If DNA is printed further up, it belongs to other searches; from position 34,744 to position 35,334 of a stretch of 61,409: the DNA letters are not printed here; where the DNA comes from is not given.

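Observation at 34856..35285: Single-gene GIY-YIG cassette at the 3' end of tRNA-Asn, bracketed by an exact 14-nt duplication of the tRNA end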

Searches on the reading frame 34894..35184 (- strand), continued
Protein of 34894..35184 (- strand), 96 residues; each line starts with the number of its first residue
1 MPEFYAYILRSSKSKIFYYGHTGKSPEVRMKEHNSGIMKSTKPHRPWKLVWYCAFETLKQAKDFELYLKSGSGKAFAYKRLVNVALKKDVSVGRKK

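Call 64: fold_search(model_id=the predicted structure, library=pdb)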
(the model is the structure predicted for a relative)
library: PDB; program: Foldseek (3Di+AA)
matches with E <= 10: 217; with E <= 0.001: 1
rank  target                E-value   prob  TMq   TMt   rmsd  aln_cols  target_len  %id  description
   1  7cq2_A                6.2e-04  1.00  0.60  0.23   5.6        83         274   29  Crystal structure of Slx1-Slx4 (released 2021-06-16)
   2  7cq3_A                1.5e-03  1.00  0.58  0.20   2.3        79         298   28  Crystal structure of Slx1-Slx4 (released 2021-06-16)
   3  6sei_C                1.7e-03  1.00  0.57  0.22   2.6        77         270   31  Recognition and processing of branched DNA substrates by Slx1-Slx4 nuclease (released 2019-09-25)
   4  4xlg_A                2.0e-03  1.00  0.55  0.22   3.4        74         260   32  C. glabrata Slx1 in complex with Slx4CCD. (released 2015-03-25)
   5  4xm5                  2.3e-03  1.00  0.55  0.22   3.9        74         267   32  C. glabrata Slx1. (released 2015-03-25)
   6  7cq2_B                4.9e-03  1.00  0.56  0.19   3.3        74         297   28  Crystal structure of Slx1-Slx4 (released 2021-06-16)
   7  6seh_C                4.9e-03  1.00  0.60  0.25   5.6        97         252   24  Recognition and processing of branched DNA substrates by Slx1-Slx4 nuclease (released 2019-09-25)
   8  1zg2_MODEL_1_A        6.4e-03  0.99  0.44  0.45   7.7        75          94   32  Solution NMR structure of the UPF0213 protein BH0048 from Bacillus halodurans. Northeast Structural Genomics t (released 2005-06-21)
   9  5lzu_ii               4.0e-01  0.25  0.37  0.11  12.4        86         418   16  Structure of the mammalian ribosomal termination complex with accommodated eRF1 (released 2016-11-30)
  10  5lzt_ii               4.3e-01  0.18  0.34  0.10  13.1        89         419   15  Structure of the mammalian ribosomal termination complex with eRF1 and eRF3. (released 2016-11-30)
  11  5lzv_ii               5.2e-01  0.21  0.37  0.11  13.1        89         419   13  Structure of the mammalian ribosomal termination complex with accommodated eRF1(AAQ) and ABCE1. (released 2016-11-30)
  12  9hlz_dd               5.5e-01  0.30  0.38  0.19   7.8        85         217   14  Translational activators Aep1, Aep2 and Atp25 in complex with mRNA and the yeast mitochondrial ribosome (released 2025-12-17)
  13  3j6b_d                5.5e-01  0.28  0.39  0.20   8.3        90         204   14  Structure of the yeast mitochondrial large ribosomal subunit (released 2014-04-09)
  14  2ktu_MODEL_1_A        6.7e-01  0.13  0.32  0.20  10.8        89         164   15  Human eRF1 C-domain, "closed" conformer (released 2010-06-09)
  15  6zme_CH               7.7e-01  0.15  0.36  0.10  11.9        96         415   12  SARS-CoV-2 Nsp1 bound to the human CCDC124-80S-eERF1 ribosome complex (released 2020-08-12)
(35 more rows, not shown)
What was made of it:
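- On UPF0213 / COG2827 (YhbQ-like), Slx1 cluster: The top seven Foldseek hits are Slx1 (call 64).
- Closest known: Free-standing GIY-YIG homing endonuclease genes. Different: Their structural similarity to this protein is weak (I-TevI E about 1; call 64).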

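Call 72: search_protein_families(library=padloc, proteins=[window:34894-35184:-], max_evalue=0.01)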
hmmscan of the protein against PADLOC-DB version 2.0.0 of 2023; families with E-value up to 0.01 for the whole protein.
window:34894-35184:- (96 aa): 0 families
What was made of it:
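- Tried and rejected: None was found (call 72).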

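Call 73: search_protein_families(library=phrogs, proteins=[window:34894-35184:-], max_evalue=0.001)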
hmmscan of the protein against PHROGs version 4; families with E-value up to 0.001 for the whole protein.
window:34894-35184:- (96 aa): 0 families
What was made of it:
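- There are no hits in the defence or phage libraries (calls 72, 73).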

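Call 74: search_protein_families(library=pfam, proteins=[L081:2903-3160:+], max_evalue=0.001)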
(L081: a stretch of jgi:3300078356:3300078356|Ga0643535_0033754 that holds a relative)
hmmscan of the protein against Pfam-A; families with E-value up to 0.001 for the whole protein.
L081:2903-3160:+ (85 aa): 1 family
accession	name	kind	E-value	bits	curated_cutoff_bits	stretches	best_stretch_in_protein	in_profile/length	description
PF01541.30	GIY-YIG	-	5.7e-16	59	22.6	1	1-72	1-72/78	GIY-YIG catalytic domain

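Call 81: search_dna_similar(query=window:34894-35184:-, collection=phages, mode=protein, max_rows=15, max_evalue=0.001)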
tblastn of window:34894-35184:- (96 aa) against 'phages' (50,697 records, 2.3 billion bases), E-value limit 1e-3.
No match.

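Call 89: search_protein_representatives(alignment_id=A1)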
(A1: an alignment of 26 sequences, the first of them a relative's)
Query: 26 sequences, 97 profile positions. Proteins with E-value up to 0.001 (for the whole library): 14007; up to 1e-10: 3368; up to 1e-30: 12. The best 150 are listed.
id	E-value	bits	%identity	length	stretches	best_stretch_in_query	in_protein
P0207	8.7e-46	170.1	-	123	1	1-95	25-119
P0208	5.1e-44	164.5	-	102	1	1-93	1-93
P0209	2.5e-43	162.3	-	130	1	1-92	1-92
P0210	5.4e-38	145.2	-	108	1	1-80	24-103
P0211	1.9e-35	137.0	-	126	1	1-91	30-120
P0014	2.9e-35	136.4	-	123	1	8-87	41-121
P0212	2.3e-33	130.3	-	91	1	23-96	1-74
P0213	2.4e-33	130.3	-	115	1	2-75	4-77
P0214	1.2e-32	128.1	-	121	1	1-86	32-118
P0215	5.3e-32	126.0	-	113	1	1-79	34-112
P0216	6.7e-32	125.6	-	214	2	1-71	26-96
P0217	1.3e-31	124.7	-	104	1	1-96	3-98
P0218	1.8e-30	121.1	-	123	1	1-86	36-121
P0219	2.6e-29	117.3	-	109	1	1-81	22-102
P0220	2.9e-29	117.2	-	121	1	1-82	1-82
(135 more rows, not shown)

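Call 92: find_related_loci(query=A1, collection=viral_contigs, flank=2000)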
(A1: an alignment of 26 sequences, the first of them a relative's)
Query A1 (96 aa) in viral_contigs; peptide patterns used: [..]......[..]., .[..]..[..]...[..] (x = any residue, [..] = any of these).
97 stretches matched a pattern, but none encodes a relative of the query by tblastn (E <= 1e-3).
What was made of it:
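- On Known anti-phage defence systems / phage protein families: Nothing was found in 50,697 phage records or in IMG/VR (calls 81, 92).
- Tried and rejected: None were found (calls 81, 92).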

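Call 96: find_encoding_contigs(protein=P0118, flank=2500, max_places=10)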
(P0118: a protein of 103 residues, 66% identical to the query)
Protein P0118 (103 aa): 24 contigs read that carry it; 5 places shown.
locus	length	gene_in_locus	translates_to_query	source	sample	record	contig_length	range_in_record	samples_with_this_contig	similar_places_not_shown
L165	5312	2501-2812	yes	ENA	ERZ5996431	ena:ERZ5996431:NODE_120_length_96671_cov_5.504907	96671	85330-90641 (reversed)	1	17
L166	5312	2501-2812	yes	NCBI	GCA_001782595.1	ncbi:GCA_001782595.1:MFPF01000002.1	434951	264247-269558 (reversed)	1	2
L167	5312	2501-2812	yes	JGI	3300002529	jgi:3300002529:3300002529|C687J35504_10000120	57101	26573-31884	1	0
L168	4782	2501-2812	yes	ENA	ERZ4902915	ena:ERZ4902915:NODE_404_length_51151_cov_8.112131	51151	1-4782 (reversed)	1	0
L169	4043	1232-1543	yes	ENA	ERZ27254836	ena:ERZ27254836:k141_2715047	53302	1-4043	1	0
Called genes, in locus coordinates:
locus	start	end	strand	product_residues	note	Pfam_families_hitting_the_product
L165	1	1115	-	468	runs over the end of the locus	-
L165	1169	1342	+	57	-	-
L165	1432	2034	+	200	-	PF13274:SocA_Panacea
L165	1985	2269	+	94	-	-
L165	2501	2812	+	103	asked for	PF01541:GIY-YIG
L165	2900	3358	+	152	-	-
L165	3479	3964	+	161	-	PF18931:DUF5680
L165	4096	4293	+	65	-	PF00313:CSD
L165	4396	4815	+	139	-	PF00856:SET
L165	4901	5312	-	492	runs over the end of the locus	PF00704:Glyco_hydro_18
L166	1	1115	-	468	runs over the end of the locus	-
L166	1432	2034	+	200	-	PF13274:SocA_Panacea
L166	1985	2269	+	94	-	-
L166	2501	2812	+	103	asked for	PF01541:GIY-YIG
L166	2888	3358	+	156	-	-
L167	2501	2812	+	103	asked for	PF01541:GIY-YIG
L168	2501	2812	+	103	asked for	PF01541:GIY-YIG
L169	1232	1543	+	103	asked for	PF01541:GIY-YIG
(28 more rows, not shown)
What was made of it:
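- One Levybacteria copy has the same context in at least 24 contigs from many samples (call 96). Copy number is low and contexts are stable (call 96). It is usually single-copy, with stable synteny in a population (call 96).
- Tried and rejected: The context is the same everywhere (call 96).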
